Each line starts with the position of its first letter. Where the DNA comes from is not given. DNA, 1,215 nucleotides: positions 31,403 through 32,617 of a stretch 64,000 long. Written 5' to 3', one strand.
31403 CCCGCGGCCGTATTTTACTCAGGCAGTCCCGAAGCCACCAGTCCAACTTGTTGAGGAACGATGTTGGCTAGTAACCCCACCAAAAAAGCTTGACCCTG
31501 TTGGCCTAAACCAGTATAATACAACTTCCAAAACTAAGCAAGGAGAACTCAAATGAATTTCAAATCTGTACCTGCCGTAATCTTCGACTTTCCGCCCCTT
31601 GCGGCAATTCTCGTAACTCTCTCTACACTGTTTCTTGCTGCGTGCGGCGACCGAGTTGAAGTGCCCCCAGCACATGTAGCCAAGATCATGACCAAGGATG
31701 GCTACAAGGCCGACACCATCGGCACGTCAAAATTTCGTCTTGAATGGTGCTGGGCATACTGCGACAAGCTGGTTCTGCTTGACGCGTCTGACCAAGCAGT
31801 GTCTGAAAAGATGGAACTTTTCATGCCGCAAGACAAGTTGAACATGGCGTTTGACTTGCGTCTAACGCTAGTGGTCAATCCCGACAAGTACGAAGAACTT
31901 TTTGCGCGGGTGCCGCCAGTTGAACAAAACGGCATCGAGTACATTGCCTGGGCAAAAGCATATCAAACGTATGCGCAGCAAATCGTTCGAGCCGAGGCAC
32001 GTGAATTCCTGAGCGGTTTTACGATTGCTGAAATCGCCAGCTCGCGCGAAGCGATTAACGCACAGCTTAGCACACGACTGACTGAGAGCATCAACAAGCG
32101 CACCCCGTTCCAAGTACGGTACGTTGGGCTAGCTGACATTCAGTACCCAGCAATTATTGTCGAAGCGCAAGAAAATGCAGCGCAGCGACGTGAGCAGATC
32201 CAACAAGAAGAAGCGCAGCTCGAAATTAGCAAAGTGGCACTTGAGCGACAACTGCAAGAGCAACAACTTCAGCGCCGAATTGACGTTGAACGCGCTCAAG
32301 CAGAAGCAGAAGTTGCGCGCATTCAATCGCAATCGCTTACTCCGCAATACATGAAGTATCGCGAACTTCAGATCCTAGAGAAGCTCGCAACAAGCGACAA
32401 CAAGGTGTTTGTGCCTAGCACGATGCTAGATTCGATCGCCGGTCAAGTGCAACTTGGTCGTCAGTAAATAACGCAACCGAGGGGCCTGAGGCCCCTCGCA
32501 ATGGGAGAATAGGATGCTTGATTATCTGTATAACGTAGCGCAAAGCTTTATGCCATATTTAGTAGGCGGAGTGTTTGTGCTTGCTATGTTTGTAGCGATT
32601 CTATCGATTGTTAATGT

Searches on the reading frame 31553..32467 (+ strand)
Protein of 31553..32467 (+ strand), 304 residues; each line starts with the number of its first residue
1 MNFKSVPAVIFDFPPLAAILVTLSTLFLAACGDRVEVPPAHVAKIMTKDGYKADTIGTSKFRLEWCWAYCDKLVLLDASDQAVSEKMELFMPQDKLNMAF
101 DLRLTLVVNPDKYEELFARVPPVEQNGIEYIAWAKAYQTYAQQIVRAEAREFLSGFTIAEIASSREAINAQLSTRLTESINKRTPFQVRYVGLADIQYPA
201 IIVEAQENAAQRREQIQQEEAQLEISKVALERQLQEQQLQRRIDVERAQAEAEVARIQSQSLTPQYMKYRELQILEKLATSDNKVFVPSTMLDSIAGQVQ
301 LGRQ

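Call 80: search_protein_families(library=pfam, proteins=[window:31553-32467:+], max_evalue=0.001)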
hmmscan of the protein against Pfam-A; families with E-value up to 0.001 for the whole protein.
window:31553-32467:+ (304 aa): 1 family
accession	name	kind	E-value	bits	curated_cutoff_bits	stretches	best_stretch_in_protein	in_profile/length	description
PF01145.31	Band_7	-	3.4e-17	63.5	23.6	1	37-224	3-173/176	SPFH domain / Band 7 family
